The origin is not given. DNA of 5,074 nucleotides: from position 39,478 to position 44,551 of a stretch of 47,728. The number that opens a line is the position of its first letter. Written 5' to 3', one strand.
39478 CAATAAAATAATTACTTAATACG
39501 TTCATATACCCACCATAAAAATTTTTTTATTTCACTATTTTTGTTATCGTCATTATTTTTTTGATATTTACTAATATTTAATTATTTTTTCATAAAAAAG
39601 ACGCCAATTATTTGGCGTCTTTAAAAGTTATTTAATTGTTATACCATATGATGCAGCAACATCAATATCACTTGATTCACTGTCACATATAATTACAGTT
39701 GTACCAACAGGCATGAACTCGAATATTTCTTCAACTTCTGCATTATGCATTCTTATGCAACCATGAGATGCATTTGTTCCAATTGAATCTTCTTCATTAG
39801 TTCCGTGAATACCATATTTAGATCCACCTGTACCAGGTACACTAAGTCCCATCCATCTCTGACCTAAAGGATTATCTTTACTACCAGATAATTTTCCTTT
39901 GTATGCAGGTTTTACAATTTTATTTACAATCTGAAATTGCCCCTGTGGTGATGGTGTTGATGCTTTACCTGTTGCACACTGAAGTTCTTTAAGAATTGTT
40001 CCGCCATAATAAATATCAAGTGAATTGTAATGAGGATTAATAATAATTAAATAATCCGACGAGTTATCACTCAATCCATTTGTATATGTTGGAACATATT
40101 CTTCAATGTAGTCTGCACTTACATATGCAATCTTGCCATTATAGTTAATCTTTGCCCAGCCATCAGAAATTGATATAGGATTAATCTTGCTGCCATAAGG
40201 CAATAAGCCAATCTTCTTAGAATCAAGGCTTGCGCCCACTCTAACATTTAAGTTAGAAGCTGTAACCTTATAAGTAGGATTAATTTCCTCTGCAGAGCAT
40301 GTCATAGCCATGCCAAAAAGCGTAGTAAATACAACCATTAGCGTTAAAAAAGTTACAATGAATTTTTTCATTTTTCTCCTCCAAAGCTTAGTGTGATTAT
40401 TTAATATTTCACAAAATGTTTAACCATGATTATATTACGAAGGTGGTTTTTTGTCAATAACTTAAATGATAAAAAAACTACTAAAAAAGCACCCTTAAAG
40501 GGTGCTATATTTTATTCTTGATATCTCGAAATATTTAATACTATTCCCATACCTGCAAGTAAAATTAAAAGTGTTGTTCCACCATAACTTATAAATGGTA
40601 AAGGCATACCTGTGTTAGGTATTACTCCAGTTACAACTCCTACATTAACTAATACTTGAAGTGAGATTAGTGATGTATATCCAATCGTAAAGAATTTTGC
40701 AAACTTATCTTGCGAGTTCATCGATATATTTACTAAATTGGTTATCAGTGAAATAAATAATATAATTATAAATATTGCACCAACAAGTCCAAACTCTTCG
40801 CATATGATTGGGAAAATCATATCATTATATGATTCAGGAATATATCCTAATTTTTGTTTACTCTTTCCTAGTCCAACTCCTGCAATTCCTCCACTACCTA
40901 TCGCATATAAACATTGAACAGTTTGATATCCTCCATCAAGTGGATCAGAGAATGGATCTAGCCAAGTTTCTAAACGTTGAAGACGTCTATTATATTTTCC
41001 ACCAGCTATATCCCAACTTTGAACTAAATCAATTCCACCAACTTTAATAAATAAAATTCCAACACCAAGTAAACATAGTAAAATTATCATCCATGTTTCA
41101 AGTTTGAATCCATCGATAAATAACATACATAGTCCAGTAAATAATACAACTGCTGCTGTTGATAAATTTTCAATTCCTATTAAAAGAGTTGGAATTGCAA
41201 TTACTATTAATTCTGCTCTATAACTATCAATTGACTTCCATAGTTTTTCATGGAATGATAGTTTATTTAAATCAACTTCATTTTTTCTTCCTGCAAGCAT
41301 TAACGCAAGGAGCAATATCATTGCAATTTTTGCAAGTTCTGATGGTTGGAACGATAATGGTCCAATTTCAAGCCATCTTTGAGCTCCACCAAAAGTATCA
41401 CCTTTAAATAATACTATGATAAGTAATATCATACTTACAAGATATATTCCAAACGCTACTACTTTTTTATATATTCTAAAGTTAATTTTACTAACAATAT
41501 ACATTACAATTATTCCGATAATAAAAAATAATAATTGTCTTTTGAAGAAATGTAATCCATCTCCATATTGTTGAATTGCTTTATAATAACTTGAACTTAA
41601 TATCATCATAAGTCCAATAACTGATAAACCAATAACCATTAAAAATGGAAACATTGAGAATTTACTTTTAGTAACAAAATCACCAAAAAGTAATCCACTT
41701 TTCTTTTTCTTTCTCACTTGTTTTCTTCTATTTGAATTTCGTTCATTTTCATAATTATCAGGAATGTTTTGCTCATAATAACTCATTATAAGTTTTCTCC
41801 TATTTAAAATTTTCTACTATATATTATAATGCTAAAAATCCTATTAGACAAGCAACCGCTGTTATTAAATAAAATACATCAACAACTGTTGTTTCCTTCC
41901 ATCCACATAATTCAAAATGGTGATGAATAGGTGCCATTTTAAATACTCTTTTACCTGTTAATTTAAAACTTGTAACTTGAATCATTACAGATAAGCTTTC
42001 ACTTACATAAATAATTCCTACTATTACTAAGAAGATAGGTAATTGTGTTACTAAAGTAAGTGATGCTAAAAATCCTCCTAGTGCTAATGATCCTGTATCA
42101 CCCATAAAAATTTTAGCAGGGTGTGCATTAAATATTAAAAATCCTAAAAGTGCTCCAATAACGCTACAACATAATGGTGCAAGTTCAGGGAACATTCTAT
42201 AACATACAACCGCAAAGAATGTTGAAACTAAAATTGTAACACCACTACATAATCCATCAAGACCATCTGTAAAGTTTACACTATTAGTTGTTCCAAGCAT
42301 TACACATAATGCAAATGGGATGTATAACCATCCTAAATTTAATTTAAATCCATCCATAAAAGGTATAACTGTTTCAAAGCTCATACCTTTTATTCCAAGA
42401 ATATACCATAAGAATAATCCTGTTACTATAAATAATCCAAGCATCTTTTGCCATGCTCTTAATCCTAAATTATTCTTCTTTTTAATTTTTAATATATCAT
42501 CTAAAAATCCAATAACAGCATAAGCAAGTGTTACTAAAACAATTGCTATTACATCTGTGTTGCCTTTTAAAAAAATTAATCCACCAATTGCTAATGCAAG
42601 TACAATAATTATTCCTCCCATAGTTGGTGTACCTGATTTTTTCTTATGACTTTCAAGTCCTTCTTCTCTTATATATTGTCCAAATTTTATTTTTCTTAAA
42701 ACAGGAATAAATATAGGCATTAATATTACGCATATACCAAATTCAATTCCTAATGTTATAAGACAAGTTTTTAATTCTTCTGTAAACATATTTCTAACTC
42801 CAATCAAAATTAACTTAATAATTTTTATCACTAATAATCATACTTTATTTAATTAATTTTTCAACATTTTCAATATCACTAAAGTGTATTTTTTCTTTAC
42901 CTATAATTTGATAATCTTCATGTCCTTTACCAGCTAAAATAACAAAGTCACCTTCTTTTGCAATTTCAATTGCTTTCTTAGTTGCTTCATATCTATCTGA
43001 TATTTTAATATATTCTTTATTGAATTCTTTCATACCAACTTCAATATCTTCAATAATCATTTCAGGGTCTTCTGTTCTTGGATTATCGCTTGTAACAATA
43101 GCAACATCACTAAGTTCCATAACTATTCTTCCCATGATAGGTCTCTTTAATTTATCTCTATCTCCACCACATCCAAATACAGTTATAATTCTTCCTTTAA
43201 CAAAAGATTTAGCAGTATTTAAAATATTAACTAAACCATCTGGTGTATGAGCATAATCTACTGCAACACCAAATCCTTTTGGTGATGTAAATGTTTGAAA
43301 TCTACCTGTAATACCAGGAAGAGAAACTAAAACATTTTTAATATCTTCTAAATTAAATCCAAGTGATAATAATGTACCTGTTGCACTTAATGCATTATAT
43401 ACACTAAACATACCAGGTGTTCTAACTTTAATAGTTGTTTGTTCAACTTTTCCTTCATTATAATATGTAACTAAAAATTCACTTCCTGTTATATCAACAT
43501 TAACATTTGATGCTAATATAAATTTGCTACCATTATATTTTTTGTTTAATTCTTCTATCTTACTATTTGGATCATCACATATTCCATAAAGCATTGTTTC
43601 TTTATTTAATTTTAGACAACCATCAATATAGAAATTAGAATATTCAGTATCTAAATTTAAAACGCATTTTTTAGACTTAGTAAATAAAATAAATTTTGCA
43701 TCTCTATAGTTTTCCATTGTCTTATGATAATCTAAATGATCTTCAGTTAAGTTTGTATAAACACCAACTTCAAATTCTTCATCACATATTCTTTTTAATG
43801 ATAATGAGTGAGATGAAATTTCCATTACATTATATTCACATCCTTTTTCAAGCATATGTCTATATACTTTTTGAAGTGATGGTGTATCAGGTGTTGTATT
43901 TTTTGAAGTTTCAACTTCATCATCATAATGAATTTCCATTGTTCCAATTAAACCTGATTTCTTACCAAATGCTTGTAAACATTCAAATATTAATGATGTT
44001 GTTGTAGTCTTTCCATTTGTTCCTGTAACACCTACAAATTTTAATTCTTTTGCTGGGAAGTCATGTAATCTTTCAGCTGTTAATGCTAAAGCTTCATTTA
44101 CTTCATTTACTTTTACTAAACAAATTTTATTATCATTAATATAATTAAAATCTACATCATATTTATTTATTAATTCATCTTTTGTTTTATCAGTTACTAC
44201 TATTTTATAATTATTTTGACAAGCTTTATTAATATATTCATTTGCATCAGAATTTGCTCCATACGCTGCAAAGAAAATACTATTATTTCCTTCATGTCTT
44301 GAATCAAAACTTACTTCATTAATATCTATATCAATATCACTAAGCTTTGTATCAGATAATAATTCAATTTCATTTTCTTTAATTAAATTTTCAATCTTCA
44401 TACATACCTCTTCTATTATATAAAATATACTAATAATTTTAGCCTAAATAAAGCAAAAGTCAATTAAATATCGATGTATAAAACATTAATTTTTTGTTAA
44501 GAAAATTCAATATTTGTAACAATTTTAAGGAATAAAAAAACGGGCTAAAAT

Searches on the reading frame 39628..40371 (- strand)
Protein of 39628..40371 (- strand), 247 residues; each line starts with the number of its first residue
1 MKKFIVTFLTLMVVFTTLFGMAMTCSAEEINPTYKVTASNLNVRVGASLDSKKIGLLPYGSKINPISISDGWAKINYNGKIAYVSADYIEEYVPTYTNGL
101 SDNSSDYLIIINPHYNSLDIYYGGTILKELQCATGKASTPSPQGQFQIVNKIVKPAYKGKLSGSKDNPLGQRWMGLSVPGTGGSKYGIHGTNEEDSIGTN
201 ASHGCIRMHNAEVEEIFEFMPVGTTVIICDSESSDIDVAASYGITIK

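Call 62: search_protein_families(library=pfam, proteins=[window:39628-40371:-], max_evalue=0.001)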
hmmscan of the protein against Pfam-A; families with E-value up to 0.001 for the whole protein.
window:39628-40371:- (247 aa): 2 families
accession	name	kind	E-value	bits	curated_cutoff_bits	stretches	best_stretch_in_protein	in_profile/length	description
PF03734.19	YkuD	-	2.6e-22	80.4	23.4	1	107-228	2-146/146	L,D-transpeptidase catalytic domain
PF08239.17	SH3_3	-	2.3e-14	53.7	27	1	39-90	1-54/54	Bacterial SH3 domain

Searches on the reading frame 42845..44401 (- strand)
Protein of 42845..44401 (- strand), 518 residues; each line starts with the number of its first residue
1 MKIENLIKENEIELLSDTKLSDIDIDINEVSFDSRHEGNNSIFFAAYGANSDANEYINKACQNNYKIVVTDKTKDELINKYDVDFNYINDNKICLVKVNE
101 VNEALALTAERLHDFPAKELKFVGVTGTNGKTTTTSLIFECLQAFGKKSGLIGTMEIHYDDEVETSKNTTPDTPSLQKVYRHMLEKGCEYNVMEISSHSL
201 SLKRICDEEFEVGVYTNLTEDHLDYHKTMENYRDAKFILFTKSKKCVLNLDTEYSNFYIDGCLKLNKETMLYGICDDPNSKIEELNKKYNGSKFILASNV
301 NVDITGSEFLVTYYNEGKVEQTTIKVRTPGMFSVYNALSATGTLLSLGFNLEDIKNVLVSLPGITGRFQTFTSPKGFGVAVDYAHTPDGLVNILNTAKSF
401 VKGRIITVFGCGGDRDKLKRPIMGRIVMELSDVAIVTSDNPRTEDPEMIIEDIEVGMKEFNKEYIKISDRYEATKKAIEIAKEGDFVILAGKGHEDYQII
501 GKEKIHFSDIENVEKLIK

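Call 62: search_protein_families(library=pfam, proteins=[window:42845-44401:-], max_evalue=0.001)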
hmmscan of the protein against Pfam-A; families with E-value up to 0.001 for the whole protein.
window:42845-44401:- (518 aa): 2 families
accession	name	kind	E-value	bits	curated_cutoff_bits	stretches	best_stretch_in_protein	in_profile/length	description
PF08245.18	Mur_ligase_M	-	1.7e-44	152.6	24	1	125-343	1-199/200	Mur ligase middle domain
PF02875.26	Mur_ligase_C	-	3.2e-32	112.5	28.4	1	366-493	1-127/127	Mur ligase, glutamate ligase domain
